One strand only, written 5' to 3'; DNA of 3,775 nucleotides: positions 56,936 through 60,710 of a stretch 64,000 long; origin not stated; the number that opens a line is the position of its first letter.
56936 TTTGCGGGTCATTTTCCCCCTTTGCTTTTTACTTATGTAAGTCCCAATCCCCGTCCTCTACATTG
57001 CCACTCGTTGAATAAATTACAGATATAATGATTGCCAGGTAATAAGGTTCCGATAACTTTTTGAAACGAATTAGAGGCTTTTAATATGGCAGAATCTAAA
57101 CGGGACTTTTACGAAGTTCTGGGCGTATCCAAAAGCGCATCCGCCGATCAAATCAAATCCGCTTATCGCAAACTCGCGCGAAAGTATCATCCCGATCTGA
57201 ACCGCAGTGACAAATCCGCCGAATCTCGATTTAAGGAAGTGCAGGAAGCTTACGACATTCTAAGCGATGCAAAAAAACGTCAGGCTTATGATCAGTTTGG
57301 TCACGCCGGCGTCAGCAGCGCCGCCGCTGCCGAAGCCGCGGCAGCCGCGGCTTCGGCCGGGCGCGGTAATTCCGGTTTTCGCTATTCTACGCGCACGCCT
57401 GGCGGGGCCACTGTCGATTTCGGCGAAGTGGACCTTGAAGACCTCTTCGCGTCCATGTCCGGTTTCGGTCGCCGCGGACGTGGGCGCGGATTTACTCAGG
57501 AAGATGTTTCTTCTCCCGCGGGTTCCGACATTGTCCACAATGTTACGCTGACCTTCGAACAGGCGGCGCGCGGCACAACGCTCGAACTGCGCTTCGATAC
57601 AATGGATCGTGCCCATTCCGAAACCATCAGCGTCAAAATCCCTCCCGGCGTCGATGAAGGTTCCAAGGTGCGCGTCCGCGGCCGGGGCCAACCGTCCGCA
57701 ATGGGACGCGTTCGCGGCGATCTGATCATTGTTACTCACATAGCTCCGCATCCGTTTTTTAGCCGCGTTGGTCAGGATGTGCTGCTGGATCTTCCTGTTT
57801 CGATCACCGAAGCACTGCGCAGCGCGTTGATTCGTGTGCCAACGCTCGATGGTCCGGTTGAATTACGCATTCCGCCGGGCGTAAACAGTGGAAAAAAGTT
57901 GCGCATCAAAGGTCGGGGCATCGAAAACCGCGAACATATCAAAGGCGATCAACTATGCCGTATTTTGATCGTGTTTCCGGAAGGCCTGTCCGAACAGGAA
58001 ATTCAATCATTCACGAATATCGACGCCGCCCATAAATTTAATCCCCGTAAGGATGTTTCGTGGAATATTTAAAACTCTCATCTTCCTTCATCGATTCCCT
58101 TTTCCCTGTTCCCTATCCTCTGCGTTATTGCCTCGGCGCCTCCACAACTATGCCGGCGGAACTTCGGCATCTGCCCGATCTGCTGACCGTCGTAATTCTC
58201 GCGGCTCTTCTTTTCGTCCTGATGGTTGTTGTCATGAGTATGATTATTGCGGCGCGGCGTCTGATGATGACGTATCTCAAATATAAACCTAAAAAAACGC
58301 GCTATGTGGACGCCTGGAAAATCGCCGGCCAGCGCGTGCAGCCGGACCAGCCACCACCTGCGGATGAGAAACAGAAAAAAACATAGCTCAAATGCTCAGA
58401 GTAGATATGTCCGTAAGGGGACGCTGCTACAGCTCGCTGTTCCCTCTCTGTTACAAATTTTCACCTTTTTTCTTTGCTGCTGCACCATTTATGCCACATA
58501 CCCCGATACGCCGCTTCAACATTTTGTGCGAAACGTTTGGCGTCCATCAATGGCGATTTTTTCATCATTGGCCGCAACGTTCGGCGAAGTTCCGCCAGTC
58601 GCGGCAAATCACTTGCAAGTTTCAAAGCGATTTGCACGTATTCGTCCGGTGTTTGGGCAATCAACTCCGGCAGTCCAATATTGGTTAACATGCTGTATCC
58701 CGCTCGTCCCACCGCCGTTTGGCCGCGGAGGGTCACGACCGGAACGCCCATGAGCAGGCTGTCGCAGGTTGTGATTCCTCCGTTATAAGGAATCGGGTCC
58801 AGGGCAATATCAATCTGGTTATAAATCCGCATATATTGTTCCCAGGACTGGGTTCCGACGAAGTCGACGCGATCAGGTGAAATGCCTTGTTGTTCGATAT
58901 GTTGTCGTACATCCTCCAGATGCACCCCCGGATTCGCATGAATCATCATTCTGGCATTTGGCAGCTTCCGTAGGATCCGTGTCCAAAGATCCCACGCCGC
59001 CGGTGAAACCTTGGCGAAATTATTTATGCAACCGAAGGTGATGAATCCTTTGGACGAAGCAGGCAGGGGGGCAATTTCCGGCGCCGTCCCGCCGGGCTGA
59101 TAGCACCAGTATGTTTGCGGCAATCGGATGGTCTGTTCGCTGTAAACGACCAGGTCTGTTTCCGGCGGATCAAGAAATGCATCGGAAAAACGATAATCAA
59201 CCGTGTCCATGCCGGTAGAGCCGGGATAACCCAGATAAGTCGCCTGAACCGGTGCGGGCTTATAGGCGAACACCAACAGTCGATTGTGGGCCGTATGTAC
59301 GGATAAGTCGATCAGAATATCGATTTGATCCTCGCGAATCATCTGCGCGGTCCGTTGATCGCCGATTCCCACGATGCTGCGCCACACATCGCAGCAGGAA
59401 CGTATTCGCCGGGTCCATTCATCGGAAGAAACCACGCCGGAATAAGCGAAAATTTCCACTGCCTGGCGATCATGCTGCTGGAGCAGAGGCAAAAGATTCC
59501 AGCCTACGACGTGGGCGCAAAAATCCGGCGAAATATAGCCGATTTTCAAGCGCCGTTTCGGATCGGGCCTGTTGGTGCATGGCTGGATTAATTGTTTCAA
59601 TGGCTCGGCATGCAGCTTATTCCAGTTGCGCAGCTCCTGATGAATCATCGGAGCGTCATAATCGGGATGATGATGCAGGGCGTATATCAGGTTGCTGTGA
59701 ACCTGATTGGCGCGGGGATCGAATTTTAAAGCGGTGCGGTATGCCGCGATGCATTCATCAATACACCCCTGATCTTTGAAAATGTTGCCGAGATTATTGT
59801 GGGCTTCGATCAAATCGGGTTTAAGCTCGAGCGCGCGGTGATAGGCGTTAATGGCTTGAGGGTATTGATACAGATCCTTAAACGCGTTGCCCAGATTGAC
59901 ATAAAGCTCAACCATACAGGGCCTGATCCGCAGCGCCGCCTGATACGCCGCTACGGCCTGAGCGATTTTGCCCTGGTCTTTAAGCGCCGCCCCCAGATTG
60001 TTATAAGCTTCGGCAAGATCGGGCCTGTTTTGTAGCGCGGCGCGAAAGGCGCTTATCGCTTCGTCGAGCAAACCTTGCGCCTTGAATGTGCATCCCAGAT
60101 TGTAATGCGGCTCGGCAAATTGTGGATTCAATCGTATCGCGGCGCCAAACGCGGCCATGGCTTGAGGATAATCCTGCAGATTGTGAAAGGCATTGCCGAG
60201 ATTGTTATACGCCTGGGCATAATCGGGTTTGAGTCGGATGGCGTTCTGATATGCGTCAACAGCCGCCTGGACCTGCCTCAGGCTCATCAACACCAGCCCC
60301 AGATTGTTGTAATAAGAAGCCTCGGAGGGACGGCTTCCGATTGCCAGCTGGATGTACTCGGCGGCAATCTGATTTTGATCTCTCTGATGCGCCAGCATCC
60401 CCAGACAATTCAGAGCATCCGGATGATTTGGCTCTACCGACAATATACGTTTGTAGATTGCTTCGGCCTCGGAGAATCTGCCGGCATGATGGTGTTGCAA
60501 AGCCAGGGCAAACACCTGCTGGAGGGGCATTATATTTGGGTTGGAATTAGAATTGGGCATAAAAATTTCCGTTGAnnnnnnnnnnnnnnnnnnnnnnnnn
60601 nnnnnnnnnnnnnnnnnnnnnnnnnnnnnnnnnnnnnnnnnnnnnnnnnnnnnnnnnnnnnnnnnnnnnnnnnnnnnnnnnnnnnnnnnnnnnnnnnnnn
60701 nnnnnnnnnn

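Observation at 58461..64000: Three tandem paralogs of TPR plus GT41 (O-GlcNAc-transferase/SPINDLY-like) glycosyltransferases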

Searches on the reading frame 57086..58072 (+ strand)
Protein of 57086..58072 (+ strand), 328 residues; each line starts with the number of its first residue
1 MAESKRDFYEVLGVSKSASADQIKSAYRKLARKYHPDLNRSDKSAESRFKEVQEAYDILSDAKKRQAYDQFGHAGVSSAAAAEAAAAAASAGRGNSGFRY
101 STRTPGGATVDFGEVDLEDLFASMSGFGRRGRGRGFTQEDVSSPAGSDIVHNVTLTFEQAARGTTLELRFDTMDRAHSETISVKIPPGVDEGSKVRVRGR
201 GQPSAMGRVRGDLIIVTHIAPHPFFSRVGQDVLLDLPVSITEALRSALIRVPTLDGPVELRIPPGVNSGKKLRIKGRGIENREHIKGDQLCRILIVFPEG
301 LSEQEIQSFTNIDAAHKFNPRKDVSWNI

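Call 48: search_protein_families(library=pfam, proteins=[window:57086-58072:+], max_evalue=0.00001)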
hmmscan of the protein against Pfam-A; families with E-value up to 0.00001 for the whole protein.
window:57086-58072:+ (328 aa): 2 families
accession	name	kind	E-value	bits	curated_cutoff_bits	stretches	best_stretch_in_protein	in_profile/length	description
PF01556.23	DnaJ_C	-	4.2e-41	141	26.6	1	149-298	1-152/152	DnaJ C terminal domain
PF00226.36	DnaJ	-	7.5e-28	96.9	27.8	1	7-69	1-63/63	DnaJ domain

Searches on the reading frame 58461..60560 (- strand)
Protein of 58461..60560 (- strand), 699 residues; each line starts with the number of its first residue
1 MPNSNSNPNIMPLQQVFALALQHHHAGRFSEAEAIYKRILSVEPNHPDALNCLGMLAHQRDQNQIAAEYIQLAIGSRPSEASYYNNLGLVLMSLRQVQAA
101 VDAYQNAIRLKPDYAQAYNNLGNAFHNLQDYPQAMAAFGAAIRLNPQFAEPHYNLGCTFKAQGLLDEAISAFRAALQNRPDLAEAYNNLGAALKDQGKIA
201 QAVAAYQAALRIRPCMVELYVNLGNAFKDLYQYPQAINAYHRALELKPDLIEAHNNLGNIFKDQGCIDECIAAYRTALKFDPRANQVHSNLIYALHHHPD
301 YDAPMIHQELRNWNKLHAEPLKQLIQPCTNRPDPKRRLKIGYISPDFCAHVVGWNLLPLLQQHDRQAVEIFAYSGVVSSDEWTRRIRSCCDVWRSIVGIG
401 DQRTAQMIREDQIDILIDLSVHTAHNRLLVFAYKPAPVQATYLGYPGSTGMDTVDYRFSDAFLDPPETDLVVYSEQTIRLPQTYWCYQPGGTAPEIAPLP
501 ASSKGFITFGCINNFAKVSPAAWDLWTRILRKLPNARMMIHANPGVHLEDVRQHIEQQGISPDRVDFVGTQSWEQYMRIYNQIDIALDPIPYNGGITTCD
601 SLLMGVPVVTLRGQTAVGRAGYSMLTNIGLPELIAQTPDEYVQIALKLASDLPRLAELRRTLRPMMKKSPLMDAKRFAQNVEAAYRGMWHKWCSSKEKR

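Call 4: search_protein_families(library=pfam, proteins=[window:58461-60560:-], max_evalue=0.01)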
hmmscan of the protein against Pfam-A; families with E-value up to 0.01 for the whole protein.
window:58461-60560:- (699 aa): 25 families
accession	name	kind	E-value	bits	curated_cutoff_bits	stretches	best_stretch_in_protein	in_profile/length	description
PF13844.12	Glyco_transf_41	-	4.7e-54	184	25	2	507-680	369-542/543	Glycosyl transferase family 41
PF00515.34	TPR_1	-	6.2e-52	171.8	27.8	6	115-148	1-34/34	Tetratricopeptide repeat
PF13414.12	TPR_11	-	3.5e-51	171.1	26.8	6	224-265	1-42/42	TPR repeat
PF07719.23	TPR_2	-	7.8e-45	147.7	27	6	115-147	1-33/34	Tetratricopeptide repeat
PF13181.12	TPR_8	-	3.4e-38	127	25.7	5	115-147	1-33/34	Tetratricopeptide repeat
PF13432.12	TPR_16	-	1.2e-29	102.8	32.7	3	87-147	3-63/65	Tetratricopeptide repeat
PF13431.12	TPR_17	-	3.2e-28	96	24.4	4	103-134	1-32/34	Tetratricopeptide repeat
PF13424.12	TPR_12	-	1.9e-22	79.6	30.1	4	153-213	14-75/77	Tetratricopeptide repeat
PF13428.12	TPR_14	-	2.9e-21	74.3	23.5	1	17-54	5-42/44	Tetratricopeptide repeat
PF14559.12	TPR_19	-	1.3e-18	67.5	25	4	161-213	3-55/68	Tetratricopeptide repeat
PF13176.12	TPR_7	-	4.9e-18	64.1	27.9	0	220-249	2-31/36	Tetratricopeptide repeat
PF13374.12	TPR_10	-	3.5e-16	59.1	27.5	1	183-213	2-32/42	Tetratricopeptide repeat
PF13371.12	TPR_9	-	6.9e-16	58.5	35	2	56-117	4-65/73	Tetratricopeptide repeat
PF23914.1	TPR_CcmH_CycH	-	2.6e-15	57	42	2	112-211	47-149/158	Cytochrome c-type biogenesis protein H TPR domain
PF13174.12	TPR_6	-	5.5e-10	39.7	26.3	0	153-181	4-32/33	Tetratricopeptide repeat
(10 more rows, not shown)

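Call 8: search_solved_structures(query=window:58461-60560:-, max_evalue=0.00001, show_alignments=0)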
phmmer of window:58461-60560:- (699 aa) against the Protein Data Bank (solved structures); distinct sequences matched with E-value up to 0.00001: 125 (the best 60 are shown).
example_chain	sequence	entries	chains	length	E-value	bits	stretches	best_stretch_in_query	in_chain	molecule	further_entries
7y4i_A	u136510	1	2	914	2e-142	479.3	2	113-695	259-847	Probable UDP-N-acetylglucosamine--peptide N-acetylglucosaminyltransferase SPINDLY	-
8dtf_A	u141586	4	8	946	3.2e-142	478.6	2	113-695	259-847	Probable UDP-N-acetylglucosamine--peptide N-acetylglucosaminyltransferase SPINDLY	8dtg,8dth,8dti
7yeh_B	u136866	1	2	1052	9e-120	404.4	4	9-277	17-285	UDP-N-acetylglucosamine--peptide N-acetylglucosaminyltransferase 110 kDa subunit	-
7yea_A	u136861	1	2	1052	1.8e-119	403.4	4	98-297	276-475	UDP-N-acetylglucosamine--peptide N-acetylglucosaminyltransferase 110 kDa subunit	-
7ntf_A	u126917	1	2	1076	2.5e-119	402.9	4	14-282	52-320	Isoform 1 of UDP-N-acetylglucosamine--peptide N-acetylglucosaminyltransferase 110 kDa subu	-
9qhb_A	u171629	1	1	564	8.8e-101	341.6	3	100-301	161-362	Engineered tetratricopeptide repeat protein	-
5djs_A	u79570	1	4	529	6.9e-99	335.4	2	286-695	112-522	Tetratricopeptide TPR_2 repeat protein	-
5a01_A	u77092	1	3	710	7e-79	269.2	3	511-693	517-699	O-GLYCOSYLTRANSFERASE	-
6ibo_A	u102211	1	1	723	1.6e-74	254.8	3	146-297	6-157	UDP-N-acetylglucosamine--peptide N-acetylglucosaminyltransferase 110 kDa subunit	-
6q4m_A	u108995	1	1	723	1.9e-74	254.6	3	146-297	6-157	UDP-N-acetylglucosamine--peptide N-acetylglucosaminyltransferase 110 kDa subunit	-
8cm9_A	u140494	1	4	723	2.1e-74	254.5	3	146-297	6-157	UDP-N-acetylglucosamine--peptide N-acetylglucosaminyltransferase 110 kDa subunit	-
3pe3_A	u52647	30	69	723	2.3e-74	254.3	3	146-297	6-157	UDP-N-acetylglucosamine--peptide N-acetylglucosaminyltransferase 110 kDa subunit | UDP-N-ACETYLGLUCOSAMINE--PEPTIDE N-ACETYLGLUCOSAMINYL TRANSFERASE 110 KDA SUB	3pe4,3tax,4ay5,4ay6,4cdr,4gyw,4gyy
6tka_AAA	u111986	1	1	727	2.8e-74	254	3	146-297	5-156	UDP-N-acetylglucosamine--peptide N-acetylglucosaminyltransferase 110 kDa subunit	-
5nps_A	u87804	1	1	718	3.3e-74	253.8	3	148-297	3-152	UDP-N-acetylglucosamine--peptide N-acetylglucosaminyltransferase 110 kDa subunit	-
5lvv_A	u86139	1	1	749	3.4e-74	253.8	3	149-297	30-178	UDP-N-acetylglucosamine--peptide N-acetylglucosaminyltransferase 110 kDa subunit,UDP-N-ace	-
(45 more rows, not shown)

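Call 23: search_protein_families(library=ncbifam, proteins=[window:58461-60560:-], max_evalue=0.00001)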
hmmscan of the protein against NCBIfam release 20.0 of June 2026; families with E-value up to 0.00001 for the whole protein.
window:58461-60560:- (699 aa): 26 families (the best 25 are shown)
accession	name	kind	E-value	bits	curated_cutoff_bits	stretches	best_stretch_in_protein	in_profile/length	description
NF040959.1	MamA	equivalog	1.4e-39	135.7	200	3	115-264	37-186/204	magnetosome protein MamA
NF033762.1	social_mot_Tgl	equivalog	1.9e-36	125.7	225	3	17-201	35-222/252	social motility TPR repeat lipoprotein Tgl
TIGR02521.1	type_IV_pilW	equivalog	2.9e-26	92.5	154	2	59-207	43-193/234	type IV pilus biogenesis/stability protein PilW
TIGR02917.1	PEP_TPR_lipo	equivalog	1.7e-24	85.8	312.2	1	6-299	290-581/899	XrtA/PEP-CTERM system TPR-repeat protein PrsT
NF033758.1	gliding_GltE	equivalog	8.9e-24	84.2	225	1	129-214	66-151/411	adventurous gliding motility TPR repeat lipoprotein GltE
NF033920.0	C39_PA2778_fam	equivalog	3.8e-23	82.2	150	3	92-178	167-253/255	PA2778 family cysteine peptidase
NF008391.2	PRK11189.1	equivalog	5.2e-20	72.1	250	1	147-227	63-143/297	lipoprotein NlpI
TIGR00990.1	3a0801s09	subfamily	4.9e-18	65.1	757.25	1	26-222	307-506/615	mitochondrial import receptor subunit TOM70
TIGR02552.1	LcrH_SycD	equivalog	2.1e-16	59.9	104.8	1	78-146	49-117/136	SycD/LcrH family type III secretion system chaperone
NF002725.1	PRK02603.1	equivalog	4e-16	59.5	143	0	130-204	50-127/173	photosystem I assembly protein Ycf3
NF047507.1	TPR_BatC_Lepto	exception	5.9e-14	52.1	175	0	220-257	99-136/214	TPR repeat-containing protein BatC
TIGR03939.1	PGA_TPR_OMP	equivalog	9.2e-14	50.6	366.65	2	12-132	85-205/800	poly-beta-1,6 N-acetyl-D-glucosamine export porin PgaA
NF049992.1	NGTferase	equivalog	2.1e-13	49.7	1000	1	426-661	348-583/614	UDP-glucose:protein N-beta-glucosyltransferase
NF047371.1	FlcA_CTERM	equivalog_domain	1.6e-10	40.1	300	0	29-211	329-535/646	periplasmic flagellar collar protein FlcA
NF008757.0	PRK11788.1-5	equivalog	4e-10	39.4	363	1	15-217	109-316/388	lipopolysaccharide assembly protein LapB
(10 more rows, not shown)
